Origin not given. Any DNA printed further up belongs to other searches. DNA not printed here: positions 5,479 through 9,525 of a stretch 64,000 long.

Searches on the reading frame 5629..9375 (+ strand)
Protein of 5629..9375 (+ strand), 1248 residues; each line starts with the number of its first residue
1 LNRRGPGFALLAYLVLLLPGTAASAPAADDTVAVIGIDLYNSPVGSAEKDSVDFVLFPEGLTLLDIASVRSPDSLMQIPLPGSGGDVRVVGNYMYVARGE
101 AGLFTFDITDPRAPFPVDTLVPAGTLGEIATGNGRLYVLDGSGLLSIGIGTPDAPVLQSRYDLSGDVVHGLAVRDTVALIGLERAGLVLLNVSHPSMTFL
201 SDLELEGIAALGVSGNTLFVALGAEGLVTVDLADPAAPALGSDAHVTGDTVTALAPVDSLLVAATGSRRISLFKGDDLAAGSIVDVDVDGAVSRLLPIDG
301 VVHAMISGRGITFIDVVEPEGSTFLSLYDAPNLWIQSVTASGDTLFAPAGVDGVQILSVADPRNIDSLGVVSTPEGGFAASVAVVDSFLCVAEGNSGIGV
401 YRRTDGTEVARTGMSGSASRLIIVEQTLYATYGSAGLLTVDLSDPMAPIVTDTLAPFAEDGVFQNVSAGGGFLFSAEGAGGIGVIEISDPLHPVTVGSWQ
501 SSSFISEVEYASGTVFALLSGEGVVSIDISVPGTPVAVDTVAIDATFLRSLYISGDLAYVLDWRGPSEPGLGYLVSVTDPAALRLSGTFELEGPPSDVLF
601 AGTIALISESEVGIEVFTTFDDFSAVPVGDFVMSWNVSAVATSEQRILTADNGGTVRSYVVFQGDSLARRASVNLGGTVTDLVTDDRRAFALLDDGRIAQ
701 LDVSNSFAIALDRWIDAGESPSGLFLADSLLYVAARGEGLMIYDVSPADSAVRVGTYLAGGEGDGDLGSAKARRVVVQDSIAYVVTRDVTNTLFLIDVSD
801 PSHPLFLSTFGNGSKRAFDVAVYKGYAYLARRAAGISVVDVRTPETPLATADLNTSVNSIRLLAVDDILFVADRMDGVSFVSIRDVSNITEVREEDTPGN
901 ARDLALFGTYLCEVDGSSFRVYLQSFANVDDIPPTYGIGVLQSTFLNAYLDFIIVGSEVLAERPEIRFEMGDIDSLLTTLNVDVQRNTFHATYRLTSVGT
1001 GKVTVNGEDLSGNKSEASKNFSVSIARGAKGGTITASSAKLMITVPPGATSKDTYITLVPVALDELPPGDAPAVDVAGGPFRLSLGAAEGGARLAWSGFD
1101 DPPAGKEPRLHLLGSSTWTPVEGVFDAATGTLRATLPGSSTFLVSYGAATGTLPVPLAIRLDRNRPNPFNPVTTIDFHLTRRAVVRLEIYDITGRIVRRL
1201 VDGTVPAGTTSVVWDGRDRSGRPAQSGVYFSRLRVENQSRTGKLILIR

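Call 16: search_protein_families(library=pfam, proteins=[window:5629-9375:+], max_evalue=0.001)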
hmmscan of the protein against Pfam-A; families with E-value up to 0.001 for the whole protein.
window:5629-9375:+ (1248 aa): 3 families
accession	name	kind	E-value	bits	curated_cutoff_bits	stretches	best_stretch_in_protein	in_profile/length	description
PF08309.17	LVIVD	-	4.1e-32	109.7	20.2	2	82-114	2-34/42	LVIVD repeat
PF13860.13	FlgD_ig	-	1.4e-10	41.4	27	1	1174-1229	13-69/79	FlgD Ig-like domain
PF18962.6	Por_Secre_tail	-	0.0008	20.1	27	0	1166-1245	3-74/75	Secretion system C-terminal sorting domain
